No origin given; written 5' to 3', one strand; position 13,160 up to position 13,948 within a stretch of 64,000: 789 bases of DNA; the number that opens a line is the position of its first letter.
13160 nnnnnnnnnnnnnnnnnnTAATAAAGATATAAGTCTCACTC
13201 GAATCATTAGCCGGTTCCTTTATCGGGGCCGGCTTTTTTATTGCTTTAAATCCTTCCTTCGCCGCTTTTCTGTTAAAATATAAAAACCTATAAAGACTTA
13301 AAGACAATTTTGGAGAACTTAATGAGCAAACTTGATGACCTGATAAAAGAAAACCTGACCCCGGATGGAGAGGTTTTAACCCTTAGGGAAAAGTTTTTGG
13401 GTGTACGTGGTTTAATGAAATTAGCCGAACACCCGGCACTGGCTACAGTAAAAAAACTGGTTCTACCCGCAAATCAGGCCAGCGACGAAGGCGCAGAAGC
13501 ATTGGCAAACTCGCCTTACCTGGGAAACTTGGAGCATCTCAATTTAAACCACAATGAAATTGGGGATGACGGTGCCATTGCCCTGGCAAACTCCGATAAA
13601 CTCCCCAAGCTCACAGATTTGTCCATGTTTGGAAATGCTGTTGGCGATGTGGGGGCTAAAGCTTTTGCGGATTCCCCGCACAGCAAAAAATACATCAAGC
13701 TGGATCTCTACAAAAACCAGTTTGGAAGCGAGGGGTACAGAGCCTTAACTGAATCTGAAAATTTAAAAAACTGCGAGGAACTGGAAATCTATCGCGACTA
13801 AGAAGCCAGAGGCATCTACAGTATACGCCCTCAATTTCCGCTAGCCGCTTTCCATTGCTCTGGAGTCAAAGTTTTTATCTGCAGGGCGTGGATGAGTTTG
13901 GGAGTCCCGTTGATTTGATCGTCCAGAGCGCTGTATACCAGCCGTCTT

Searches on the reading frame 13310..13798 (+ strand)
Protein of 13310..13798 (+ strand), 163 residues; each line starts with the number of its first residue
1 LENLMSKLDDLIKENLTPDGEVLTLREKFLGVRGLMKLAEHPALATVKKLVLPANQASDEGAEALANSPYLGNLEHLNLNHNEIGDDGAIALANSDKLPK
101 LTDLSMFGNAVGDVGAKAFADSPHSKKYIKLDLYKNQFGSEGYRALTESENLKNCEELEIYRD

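Call 3: search_protein_families(library=pfam, proteins=[window:13310-13798:+], max_evalue=1)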
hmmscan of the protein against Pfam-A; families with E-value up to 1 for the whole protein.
window:13310-13798:+ (163 aa): 6 families
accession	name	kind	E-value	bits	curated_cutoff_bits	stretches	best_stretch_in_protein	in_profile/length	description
PF13516.12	LRR_6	-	4.8e-18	64.1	23.4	2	73-93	4-24/24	Leucine Rich repeat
PF12799.13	LRR_4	-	7.8e-06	26.4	27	1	73-112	2-37/44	Leucine Rich repeats (2 copies)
PF13855.12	LRR_8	-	0.00076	19.6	27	1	48-110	4-60/61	Leucine rich repeat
PF00560.39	LRR_1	-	0.0021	18.3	20.6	1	73-87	1-15/23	Leucine Rich Repeat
PF14580.12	LRR_9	-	0.056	13.4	30.5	1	36-112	55-126/175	Leucine-rich repeat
PF11432.13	DUF3197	-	0.06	13.7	27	0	126-151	41-66/113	Protein of unknown function (DUF3197)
